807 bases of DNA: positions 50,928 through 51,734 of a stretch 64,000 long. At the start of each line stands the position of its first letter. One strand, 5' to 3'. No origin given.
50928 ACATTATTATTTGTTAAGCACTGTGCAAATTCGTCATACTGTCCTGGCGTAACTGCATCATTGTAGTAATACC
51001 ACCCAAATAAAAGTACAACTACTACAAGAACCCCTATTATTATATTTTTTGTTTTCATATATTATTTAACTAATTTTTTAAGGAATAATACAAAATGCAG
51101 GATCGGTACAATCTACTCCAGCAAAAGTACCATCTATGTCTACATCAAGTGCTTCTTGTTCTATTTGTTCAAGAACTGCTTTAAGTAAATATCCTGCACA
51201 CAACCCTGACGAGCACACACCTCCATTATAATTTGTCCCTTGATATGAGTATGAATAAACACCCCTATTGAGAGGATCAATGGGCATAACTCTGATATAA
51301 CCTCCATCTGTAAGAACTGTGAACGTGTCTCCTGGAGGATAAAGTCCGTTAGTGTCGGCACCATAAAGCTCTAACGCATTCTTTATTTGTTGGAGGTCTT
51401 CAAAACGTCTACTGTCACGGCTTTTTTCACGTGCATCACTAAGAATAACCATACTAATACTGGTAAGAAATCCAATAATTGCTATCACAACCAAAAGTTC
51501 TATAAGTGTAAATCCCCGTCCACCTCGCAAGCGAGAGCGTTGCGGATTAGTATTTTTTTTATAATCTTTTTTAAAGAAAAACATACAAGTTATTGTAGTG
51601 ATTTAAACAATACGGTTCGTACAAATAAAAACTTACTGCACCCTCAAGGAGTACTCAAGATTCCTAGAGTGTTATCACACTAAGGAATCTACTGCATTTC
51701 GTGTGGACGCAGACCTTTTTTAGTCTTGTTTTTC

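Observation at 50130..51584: Dedicated BdbC/DsbB plus thioredoxin-like oxidase immediately upstream of a Cys-rich type IV pilin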

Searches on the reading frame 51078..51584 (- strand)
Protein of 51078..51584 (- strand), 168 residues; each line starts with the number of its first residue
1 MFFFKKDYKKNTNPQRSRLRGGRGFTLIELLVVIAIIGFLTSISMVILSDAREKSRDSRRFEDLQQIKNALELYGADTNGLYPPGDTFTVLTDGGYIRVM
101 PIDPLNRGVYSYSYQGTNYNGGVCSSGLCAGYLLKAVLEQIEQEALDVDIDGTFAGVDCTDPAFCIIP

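Call 3: search_protein_families(library=pfam, proteins=[window:51078-51584:-], max_evalue=0.01)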
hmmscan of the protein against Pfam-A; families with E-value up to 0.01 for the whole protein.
window:51078-51584:- (168 aa): 2 families
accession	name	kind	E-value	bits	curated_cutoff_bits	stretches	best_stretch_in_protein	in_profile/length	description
PF07963.17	N_methyl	-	2e-06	27.5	21.2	1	23-43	5-25/27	Prokaryotic N-terminal methylation motif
PF08334.16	T2SSG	-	0.0055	17.2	21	0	52-127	6-91/108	Type II secretion system (T2SS), protein G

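Call 12: search_solved_structures(query=window:51078-51584:-, max_evalue=1, show_alignments=1)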
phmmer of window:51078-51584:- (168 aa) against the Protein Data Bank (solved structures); distinct sequences matched with E-value up to 1: 25.
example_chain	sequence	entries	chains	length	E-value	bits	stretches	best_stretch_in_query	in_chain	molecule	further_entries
7tgg_A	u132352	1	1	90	1e-10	44.9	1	16-84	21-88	Geopilin domain 1 protein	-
9egp_A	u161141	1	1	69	7.1e-09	39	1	17-77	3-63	Geopilin domain 1 protein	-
2m7g_A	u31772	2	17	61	6.9e-08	35.8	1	25-84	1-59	Geopilin domain 1 protein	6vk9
5wda_A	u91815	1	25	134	3.9e-06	30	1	25-86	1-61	General secretion pathway protein G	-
6xxd_A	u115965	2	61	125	0.0051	19.9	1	25-80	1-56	PilA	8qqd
8pfb_G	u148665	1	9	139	0.0092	19.1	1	25-83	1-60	Type IV pilin PilE1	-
9laa_A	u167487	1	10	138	0.014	18.5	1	21-45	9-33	Type IV pilin protein PilA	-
8tob_GA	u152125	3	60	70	0.019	18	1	26-73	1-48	Fimbrial protein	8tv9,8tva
5kua_A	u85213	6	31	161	0.024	17.7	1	25-86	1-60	pilin | Neisseria meningitidis PilE variant SB-GATDH | Neisseria meningitidis PilE, SB-DATDH variant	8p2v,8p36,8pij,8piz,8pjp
8p3b_A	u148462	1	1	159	0.024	17.7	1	25-86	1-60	Fimbrial protein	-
2hi2_A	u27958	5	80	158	0.033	17.3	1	25-87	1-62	Fimbrial protein | PilA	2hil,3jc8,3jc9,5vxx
1ay2_A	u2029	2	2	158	0.037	17.1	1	25-87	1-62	TYPE 4 PILIN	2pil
8tj2_C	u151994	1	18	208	0.087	15.9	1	25-67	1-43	Type IV major pilin protein PilA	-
8qqj_J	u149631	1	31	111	0.13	15.4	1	25-83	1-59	Type IV narrow pilus major component PilA5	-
3gn9_A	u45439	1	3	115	0.15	15.1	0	52-112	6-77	Type II secretory pathway, pseudopilin EpsG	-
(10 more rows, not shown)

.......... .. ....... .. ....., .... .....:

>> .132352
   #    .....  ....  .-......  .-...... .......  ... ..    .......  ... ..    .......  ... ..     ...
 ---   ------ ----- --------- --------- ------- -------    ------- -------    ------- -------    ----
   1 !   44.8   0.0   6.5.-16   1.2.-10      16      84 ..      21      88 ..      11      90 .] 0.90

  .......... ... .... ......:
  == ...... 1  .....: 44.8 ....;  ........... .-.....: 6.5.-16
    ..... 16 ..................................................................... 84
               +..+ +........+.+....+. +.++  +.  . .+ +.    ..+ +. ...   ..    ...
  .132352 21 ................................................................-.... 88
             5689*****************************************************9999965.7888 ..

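Call 26: find_homologous_proteins(query=window:51078-51584:-, max_evalue=0.00001)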
Query window:51078-51584:- (168 aa): 1903 proteins with E <= 0.00001 among 5219 candidates; the best 120 are listed.
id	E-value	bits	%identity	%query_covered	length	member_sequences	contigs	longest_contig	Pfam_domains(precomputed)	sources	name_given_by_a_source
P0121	7.3e-108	376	100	100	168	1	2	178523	PF07963.18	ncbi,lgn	-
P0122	9.6e-77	274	79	92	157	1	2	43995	PF07963.18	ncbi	-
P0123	2.6e-72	260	75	93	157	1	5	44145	PF07963.18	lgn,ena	-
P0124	1.6e-68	248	75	89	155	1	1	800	PF07963.18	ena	-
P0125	1.7e-68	248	73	93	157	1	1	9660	PF07963.18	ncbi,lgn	ncbi:MAG: type II secretion system protein [Candidatus Paceibacterota bacterium]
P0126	2.3e-67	244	75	89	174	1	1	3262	PF07963.18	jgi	-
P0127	3.4e-65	237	74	87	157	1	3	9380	PF07963.18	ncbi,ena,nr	ncbi:MAG TPA: type II secretion system protein [Candidatus Kaiserbacteria bacterium]|nr:type II secr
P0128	5.3e-65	236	74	86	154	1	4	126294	PF07963.18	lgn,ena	-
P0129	1.6e-64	235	71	87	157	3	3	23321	PF07963.18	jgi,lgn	-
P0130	2.6e-64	234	74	86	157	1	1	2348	PF07963.18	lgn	-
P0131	1.1e-63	232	70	95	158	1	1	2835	PF07963.18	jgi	-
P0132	1.9e-63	231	71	87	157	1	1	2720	PF07963.18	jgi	jgi:prepilin-type N-terminal cleavage/methylation domain-containing protein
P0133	6.9e-63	229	71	86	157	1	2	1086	PF07963.18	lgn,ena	-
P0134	1.1e-61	225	73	86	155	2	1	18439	PF07963.18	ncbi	ncbi:type II secretion system protein [candidate division KSB1 bacterium]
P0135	1.5e-61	225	70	89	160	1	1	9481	PF07963.18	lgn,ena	-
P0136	2.9e-61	224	71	87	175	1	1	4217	PF07963.18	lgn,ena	-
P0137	3.2e-59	217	64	89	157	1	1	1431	PF07963.18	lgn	-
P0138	3.4e-59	217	70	87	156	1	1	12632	PF07963.18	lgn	-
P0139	6.5e-59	216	64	89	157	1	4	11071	PF07963.18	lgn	-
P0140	1.1e-56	209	66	86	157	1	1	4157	PF07963.18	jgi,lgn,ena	-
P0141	2.9e-55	205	63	86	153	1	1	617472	PF07963.18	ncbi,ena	-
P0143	1.7e-49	186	57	92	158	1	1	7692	PF07963.18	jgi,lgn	jgi:prepilin-type N-terminal cleavage/methylation domain-containing protein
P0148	9.6e-43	164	52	88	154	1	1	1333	PF07963.18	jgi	jgi:general secretion pathway protein G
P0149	1.2e-37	147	50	89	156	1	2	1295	PF07963.18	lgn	-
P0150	1.2e-33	134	48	89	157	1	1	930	PF07963.18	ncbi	-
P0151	2.3e-32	130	47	89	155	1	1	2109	PF07963.18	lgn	-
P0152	6.3e-32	129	48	92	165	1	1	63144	PF07963.18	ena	-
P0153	7.8e-32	128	48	89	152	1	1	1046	PF07963.18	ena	-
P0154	2.2e-31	127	49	90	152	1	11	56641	PF07963.18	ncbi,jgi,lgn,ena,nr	ncbi:hypothetical protein CL652_01425 [bacterium]|nr:hypothetical protein [bacterium]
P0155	9.8e-31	125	45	89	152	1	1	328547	PF07963.18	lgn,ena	-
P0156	4.9e-30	123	47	89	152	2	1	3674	PF07963.18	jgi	-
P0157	6.1e-30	122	46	89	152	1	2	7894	PF07963.18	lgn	-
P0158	6.9e-30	122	48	87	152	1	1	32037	PF07963.18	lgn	-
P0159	8.5e-30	122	47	87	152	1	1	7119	PF07963.18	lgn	-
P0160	9.0e-30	122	52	84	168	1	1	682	PF07963.18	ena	-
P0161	9.6e-30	122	47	89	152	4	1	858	PF07963.18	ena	-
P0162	1.8e-29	121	47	87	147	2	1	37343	PF07963.18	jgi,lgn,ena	-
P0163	2.2e-29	120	44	93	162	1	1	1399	PF07963.18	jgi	jgi:prepilin-type N-terminal cleavage/methylation domain-containing protein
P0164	2.4e-29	120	49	89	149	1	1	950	PF07963.18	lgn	-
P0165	3.1e-29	120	45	95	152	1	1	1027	PF07963.18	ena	-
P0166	3.6e-29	120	46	90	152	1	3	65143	PF07963.18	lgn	-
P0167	3.7e-29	120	49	87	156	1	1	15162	PF07963.18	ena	-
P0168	9.5e-29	118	44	90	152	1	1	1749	PF07963.18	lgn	-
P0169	1.6e-28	118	51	82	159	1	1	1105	PF07963.18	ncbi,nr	ncbi:MAG: type II secretion system protein [Candidatus Colwellbacteria bacterium]|nr:type II secreti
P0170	2.7e-28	117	46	89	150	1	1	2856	PF07963.18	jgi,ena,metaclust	metaclust:\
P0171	3.1e-28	117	45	87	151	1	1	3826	PF07963.18,PF08334.17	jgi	jgi:type II secretion system protein G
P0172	4.5e-28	116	49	87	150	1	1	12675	PF07963.18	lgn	-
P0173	5.0e-27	113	45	89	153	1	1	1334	PF07963.18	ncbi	-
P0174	5.8e-27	113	46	88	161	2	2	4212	PF07963.18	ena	-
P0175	6.0e-27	112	45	89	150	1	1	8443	PF07963.18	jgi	jgi:prepilin-type N-terminal cleavage/methylation domain-containing protein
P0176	7.4e-27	112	46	87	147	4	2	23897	PF07963.18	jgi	jgi:prepilin-type N-terminal cleavage/methylation domain-containing protein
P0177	7.7e-27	112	46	90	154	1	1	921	PF07963.18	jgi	jgi:prepilin-type N-terminal cleavage/methylation domain-containing protein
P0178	1.3e-26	111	46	87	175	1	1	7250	PF07963.18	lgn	-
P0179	1.8e-26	111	45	87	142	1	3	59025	PF07963.18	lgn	-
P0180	2.4e-26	111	44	99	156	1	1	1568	PF07963.18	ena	-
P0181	5.1e-26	109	45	87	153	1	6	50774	PF07963.18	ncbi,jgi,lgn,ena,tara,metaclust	tara:strand:- start:3146 stop:3607 length:462 start_codon:yes stop_codon:yes gene_type:complete|meta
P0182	6.3e-26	109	45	86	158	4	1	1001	PF07963.18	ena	-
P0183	1.0e-25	108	44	87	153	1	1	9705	PF07963.18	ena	-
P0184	1.4e-25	108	45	97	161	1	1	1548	PF07963.18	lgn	-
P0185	1.9e-25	108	44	93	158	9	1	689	PF07963.18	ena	-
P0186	2.0e-25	108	53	80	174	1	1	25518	PF07963.18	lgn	-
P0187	3.0e-25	107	41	90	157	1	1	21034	PF07963.18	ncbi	-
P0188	3.3e-25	107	42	89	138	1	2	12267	PF07963.18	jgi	-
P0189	4.7e-25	106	41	91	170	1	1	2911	PF07963.18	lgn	-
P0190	6.5e-25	106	45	87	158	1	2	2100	PF07963.18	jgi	jgi:type II secretion system protein G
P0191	7.3e-25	106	40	87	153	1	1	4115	PF07963.18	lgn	-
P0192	7.3e-25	106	51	77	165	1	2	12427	PF07963.18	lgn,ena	-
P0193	1.1e-24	105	44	90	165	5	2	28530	PF07963.18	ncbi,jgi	-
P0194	1.2e-24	105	44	87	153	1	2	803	PF07963.18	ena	-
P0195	1.2e-24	105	46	89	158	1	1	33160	PF07963.18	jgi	-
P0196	1.4e-24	105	44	89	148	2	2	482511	PF07963.18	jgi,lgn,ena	jgi:type II secretory pathway pseudopilin PulG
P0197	1.7e-24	105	43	89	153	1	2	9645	PF07963.18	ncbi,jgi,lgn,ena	-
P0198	1.7e-24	104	45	89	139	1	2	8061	PF07963.18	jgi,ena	jgi:prepilin-type N-terminal cleavage/methylation domain-containing protein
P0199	1.8e-24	104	45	86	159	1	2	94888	PF07963.18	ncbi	-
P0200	2.4e-24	104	45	92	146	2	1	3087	PF07963.18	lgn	-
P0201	2.5e-24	104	44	90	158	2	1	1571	PF07963.18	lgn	-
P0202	2.8e-24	104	44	87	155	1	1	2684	PF07963.18,PF08334.17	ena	-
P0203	3.6e-24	103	43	90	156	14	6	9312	PF07963.18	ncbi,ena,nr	ncbi:MAG: hypothetical protein AUJ11_00350 [Parcubacteria group bacterium CG1_02_44_65]|nr:MAG: hypo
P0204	4.2e-24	103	45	87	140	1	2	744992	PF07963.18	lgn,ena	-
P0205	5.4e-24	103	50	86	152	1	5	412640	PF07963.18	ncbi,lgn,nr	ncbi:MAG: prepilin-type N-terminal cleavage/methylation domain-containing protein [Parcubacteria gro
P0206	6.3e-24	103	46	89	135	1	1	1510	PF07963.18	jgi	jgi:prepilin-type N-terminal cleavage/methylation domain-containing protein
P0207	6.7e-24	103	45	89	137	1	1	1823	PF07963.18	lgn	-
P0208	7.2e-24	102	46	87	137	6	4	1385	PF07963.18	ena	-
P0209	8.4e-24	102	49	83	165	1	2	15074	PF07963.18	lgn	-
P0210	1.0e-23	102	43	87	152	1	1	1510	PF07963.18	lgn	-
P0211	1.2e-23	102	43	87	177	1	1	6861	PF07963.18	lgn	-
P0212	1.2e-23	102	50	90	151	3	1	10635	PF07963.18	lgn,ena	-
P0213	1.3e-23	102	41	90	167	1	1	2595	PF07963.18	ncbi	-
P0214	1.4e-23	102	46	84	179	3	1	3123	PF07963.18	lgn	-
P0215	1.4e-23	102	48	85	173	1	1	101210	PF07963.18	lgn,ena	-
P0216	3.3e-23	100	44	97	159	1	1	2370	PF07963.18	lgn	-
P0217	3.8e-23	100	44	89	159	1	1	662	PF07963.18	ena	-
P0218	4.7e-23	100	46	87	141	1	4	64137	PF07963.18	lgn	-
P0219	5.1e-23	100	48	82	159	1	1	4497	PF07963.18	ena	-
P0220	6.8e-23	99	46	87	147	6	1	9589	PF07963.18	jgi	jgi:prepilin-type N-terminal cleavage/methylation domain-containing protein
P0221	9.3e-23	99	50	84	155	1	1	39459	PF07963.18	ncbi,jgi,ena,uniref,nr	ncbi:hypothetical protein COU17_02585 [Candidatus Kaiserbacteria bacterium CG10_big_fil_rev_8_21_14_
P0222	1.1e-22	99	48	89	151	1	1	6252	PF07963.18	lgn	-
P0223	1.7e-22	98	46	77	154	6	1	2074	PF07963.18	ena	-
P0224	1.9e-22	98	46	87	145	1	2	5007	PF07963.18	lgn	-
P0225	2.0e-22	98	44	89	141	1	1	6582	PF07963.18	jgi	jgi:type II secretion system protein G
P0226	2.0e-22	98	41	89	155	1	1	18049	PF07963.18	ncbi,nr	ncbi:MAG: type II secretion system protein [Candidatus Pacebacteria bacterium]|nr:type II secretion 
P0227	2.1e-22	98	44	95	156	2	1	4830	PF07963.18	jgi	-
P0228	2.2e-22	98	45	87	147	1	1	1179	PF07963.18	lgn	-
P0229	2.8e-22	97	44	90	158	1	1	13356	PF07963.18,PF08334.17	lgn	-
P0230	2.8e-22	97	41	100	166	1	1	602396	PF07963.18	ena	-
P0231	2.9e-22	97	40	90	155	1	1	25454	PF07963.18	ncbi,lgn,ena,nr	ncbi:hypothetical protein COB52_03410 [Candidatus Kaiserbacteria bacterium]|nr:MAG: hypothetical pro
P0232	3.0e-22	97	49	77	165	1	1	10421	PF07963.18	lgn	-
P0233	3.2e-22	97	50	84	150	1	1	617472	PF07963.18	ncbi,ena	-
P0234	3.3e-22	97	44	82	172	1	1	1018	PF07963.18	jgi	-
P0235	3.3e-22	97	43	90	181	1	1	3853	PF07963.18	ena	-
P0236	3.3e-22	97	49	82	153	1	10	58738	PF07963.18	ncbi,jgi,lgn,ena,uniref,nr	ncbi:hypothetical protein COV42_02570 [Candidatus Campbellbacteria bacterium CG11_big_fil_rev_8_21_1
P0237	3.7e-22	97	47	82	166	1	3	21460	PF07963.18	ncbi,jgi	jgi:prepilin-type N-terminal cleavage/methylation domain-containing protein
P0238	4.8e-22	97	46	79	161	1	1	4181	PF07963.18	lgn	-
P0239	6.1e-22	96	46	87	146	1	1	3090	PF07963.18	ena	-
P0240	6.3e-22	96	45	87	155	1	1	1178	PF07963.18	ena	-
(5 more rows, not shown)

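Call 27: find_related_loci(query=window:51078-51584:-, collection=metagenome_contigs, flank=4000)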
Query window:51078-51584:- (168 aa) in metagenome_contigs; peptide patterns used: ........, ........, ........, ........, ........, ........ (x = any residue, [..] = any of these).
554 stretches matched a pattern; 118 encode a relative of the query (tblastn E <= 1e-3); the best 80 are kept; 80 distinct loci.
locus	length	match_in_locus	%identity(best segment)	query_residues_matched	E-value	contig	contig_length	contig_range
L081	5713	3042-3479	74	23-168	5e-70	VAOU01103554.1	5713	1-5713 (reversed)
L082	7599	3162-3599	74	23-168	5e-70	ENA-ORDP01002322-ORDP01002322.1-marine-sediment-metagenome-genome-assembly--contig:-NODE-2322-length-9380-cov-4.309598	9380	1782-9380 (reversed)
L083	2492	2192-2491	100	1-100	1e-63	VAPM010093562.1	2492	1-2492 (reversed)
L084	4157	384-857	61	8-168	7e-62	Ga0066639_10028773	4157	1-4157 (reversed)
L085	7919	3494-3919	44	17-153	4e-26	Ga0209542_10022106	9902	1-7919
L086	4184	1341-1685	43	23-134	4e-22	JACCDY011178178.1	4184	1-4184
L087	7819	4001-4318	45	10-104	1e-20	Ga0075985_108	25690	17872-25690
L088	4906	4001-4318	45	10-104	1e-20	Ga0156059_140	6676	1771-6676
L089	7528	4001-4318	45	10-104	1e-20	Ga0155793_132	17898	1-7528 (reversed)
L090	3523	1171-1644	34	20-168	2e-20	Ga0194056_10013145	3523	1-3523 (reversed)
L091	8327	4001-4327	45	5-104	2e-20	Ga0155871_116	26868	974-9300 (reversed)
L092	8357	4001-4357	41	20-132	6e-20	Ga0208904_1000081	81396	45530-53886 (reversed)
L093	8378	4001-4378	42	23-120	9e-20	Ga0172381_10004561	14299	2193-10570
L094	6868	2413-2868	35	12-157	7e-18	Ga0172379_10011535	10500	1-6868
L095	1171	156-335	59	23-83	2e-17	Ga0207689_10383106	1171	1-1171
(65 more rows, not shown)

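Call 49: search_protein_families(library=ncbifam, proteins=[window:51078-51584:-], max_evalue=0.01)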
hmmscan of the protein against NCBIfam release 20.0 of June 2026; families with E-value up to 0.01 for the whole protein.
window:51078-51584:- (168 aa): 12 families
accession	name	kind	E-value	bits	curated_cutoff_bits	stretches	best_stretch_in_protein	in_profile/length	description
TIGR01710.1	typeII_sec_gspG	equivalog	3.2e-12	46.6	88.85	1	23-120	1-109/134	type II secretion system major pseudopilin GspG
TIGR01708.2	typeII_sec_gspH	equivalog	9.2e-08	32.3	80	1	23-71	2-47/169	type II secretion system minor pseudopilin GspH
TIGR02532.1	IV_pilin_GFxxxE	domain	1.8e-06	27.5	16.3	1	23-43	2-22/24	prepilin-type N-terminal cleavage/methylation domain-containing protein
NF041775.1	typeIV_PilA_Myxo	equivalog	1.2e-05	25.4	400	1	22-59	10-47/214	type IV pilin protein PilA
NF041013.1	T4P_ComGE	equivalog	2.9e-05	24.1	49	1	23-74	4-56/83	competence type IV pilus minor pilin ComGE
NF007862.0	PRK10574.1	equivalog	8.4e-05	22.7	138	1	23-46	5-28/145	prepilin peptidase-dependent pilin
TIGR02596.1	TIGR02596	subfamily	0.00014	22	70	1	25-51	1-27/196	Verru_Chthon cassette protein D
NF040999.1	pilin_ComGC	equivalog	0.00074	19.7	75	1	23-78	2-57/84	competence type IV pilus major pilin ComGC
NF040982.1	ComGD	equivalog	0.0012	19.3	70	1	23-66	2-45/139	competence type IV pilus minor pilin ComGD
NF007800.0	PRK10506.1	equivalog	0.0028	17.5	158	1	20-52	6-38/163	prepilin peptidase-dependent protein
TIGR01711.1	gspJ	equivalog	0.0059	16.4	64.85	1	23-59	1-37/192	type II secretion system minor pseudopilin GspJ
TIGR02599.1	TIGR02599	subfamily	0.0065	15.7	256.5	1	24-72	1-50/361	Verru_Chthon cassette protein C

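Call 57: predict_structure(alignment_id=A4)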
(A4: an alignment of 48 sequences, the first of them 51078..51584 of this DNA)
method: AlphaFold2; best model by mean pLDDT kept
length: 168 residues; sequences in the alignment: 48
mean_pLDDT: 91.8   pTM: 0.74
mean pLDDT of the five models: 91.8, 91.3, 91.2, 90.6, 89.7
residues with pLDDT >= 90: 136; 70-90: 21; 50-70: 11; < 50: 0
segments of 3 or more residues with pLDDT < 50: none
pLDDT, mean of each block of 10 residues (from residue 1): 73 69 82 96 94 95 97 98 97 97 90 96 97 97 94 96 95
secondary structure, 60 per line:
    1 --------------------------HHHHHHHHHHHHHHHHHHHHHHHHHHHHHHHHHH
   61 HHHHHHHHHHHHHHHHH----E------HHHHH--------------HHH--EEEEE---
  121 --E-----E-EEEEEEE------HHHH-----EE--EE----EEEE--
elements in order: H27-77 H89-93 E113-117 E131-137 H144-147 E163-166

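Call 60: fold_search(model_id=the predicted structure, library=pdb)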
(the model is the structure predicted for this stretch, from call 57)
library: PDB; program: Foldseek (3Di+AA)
matches with E <= 10: 49; with E <= 0.001: 0
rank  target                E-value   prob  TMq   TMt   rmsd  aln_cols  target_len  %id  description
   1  3s0t_B                1.2e-01  0.75  0.32  0.30   4.9       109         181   16  Crystal structure of the CofA Type IV pilin subunit from enterotoxigenic E. coli (released 2012-04-11)
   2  7t31_B                8.7e-01  0.18  0.35  0.14   7.8       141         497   17  X-ray Structure of Clostridiodies difficile PilW (released 2022-10-19)
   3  8dx4_B                1.1e+00  0.25  0.41  0.16   4.4       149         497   17  Clostridioides difficile R20291 minor pilin - PilW fused with Maltose Binding Protein (released 2022-09-21)
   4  3rld                  1.8e+00  0.02  0.11  0.08   6.9        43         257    9  Crystal structure of the Y7I mutant of human carbonic anhydrase II (released 2012-02-08)
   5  1h9q                  2.3e+00  0.01  0.11  0.08   7.7        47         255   11  H119Q CARBONIC ANHYDRASE II (released 1997-09-17)
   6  4k0s                  2.5e+00  0.02  0.11  0.08   7.4        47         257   11  Structure of HCAIX mimic (HCAII with 5 mutations in active site) in complex with acetazolamide (released 2014-04-09)
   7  3rge                  2.8e+00  0.02  0.11  0.08   7.1        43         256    9  Crystal structure of the W5H mutant of human carbonic anhydrase II (released 2012-02-22)
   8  6nj2_A                3.2e+00  0.02  0.10  0.08   8.4        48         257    8  thermostable carbonic anhydrase II variant with tetrazine 2.0 at site 186 (released 2019-10-02)
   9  3dv7                  3.4e+00  0.01  0.11  0.08   7.1        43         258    9  Role of Hydrophilic Residues in Proton Transfer During Catalysis by Human Carbonic Anhydrase II (N62A) (released 2008-11-11)
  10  4m2w                  3.4e+00  0.01  0.11  0.08   7.7        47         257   11  Genetically engineered Carbonic Anhydrase IX in complex with Dorzolamide (released 2013-11-06)
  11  1ugd                  3.6e+00  0.01  0.11  0.08   7.2        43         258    9  HUMAN CARBONIC ANHYDRASE II[HCAII] (E.C.4.2.1.1) MUTANT WITH ALA 65 REPLACED BY SER (A65S) (released 1997-01-27)
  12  9axm_B                3.9e+00  0.01  0.10  0.08  10.8        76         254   20  Crystal structure of ARAF/MEK1 complex with NST-628 and a RAF dimer (released 2024-04-17)
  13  1fr7_A                4.4e+00  0.01  0.10  0.08   7.2        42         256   10  X-RAY CRYSTAL STRUCTURE OF ZINC-BOUND F93S/F95L/W97M CARBONIC ANHYDRASE (CAII) VARIANT (released 2001-01-17)
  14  9igt_1                4.7e+00  0.03  0.18  0.12   9.0        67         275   10  Assembly intermediate of human mitochondrial ribosome small subunit bound to METTL15, RBFA, and mtIF2 (State M2.1) (released 2026-03-11)
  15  3fe4_B                4.7e+00  0.02  0.11  0.08   9.2        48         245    8  Crystal Structure of Human Carbonic Anhydrase vi (released 2008-12-16)
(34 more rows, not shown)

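Call 64: find_encoding_contigs(protein=P0121, flank=10000, max_places=3)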
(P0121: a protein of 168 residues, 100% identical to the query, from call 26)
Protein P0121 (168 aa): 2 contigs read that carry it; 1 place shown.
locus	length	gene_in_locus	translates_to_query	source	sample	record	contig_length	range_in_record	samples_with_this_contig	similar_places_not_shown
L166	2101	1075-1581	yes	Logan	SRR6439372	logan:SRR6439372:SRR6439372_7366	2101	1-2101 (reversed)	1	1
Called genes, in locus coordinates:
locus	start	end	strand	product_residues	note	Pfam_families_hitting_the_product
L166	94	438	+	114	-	PF01035:DNA_binding_1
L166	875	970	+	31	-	-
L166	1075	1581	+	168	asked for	PF07963:N_methyl (weak)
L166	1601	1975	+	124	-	-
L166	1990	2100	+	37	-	?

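Call 65: find_encoding_contigs(protein=P0141, flank=6000, max_places=2)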
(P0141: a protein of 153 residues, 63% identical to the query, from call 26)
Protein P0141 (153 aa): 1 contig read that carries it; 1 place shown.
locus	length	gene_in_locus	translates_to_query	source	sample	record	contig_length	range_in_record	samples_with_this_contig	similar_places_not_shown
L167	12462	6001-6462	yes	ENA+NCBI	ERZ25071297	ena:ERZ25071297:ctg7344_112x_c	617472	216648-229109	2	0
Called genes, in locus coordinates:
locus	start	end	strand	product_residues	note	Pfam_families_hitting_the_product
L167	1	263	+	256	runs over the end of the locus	PF01061:ABC2_membrane, PF12698:ABC2_membrane_3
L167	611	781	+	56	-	-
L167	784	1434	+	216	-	PF10517:DM13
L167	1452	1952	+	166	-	-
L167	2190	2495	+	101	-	PF08922:DUF1905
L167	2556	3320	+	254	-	PF13483:Lactamase_B_3, PF12706:Lactamase_B_2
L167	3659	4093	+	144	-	-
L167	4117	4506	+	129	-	PF07883:Cupin_2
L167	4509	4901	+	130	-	PF03073:TspO_MBR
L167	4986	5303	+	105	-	-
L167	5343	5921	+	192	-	PF03713:DUF305, PF13628:DUF4142 (faint), PF03713:DUF305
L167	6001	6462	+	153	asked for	PF07963:N_methyl (weak)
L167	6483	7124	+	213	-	PF11303:DUF3105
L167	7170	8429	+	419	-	PF00232:Glyco_hydro_1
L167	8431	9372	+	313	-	PF00892:EamA (weak)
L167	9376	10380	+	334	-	PF00150:Cellulase (weak), PF02449:Glyco_hydro_42 (weak), PF00331:Glyco_hydro_10 (weak), PF02449:Glyco_hydro_42 (weak)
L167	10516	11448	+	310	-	-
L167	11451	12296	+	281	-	PF00480:ROK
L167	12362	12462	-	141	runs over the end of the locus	-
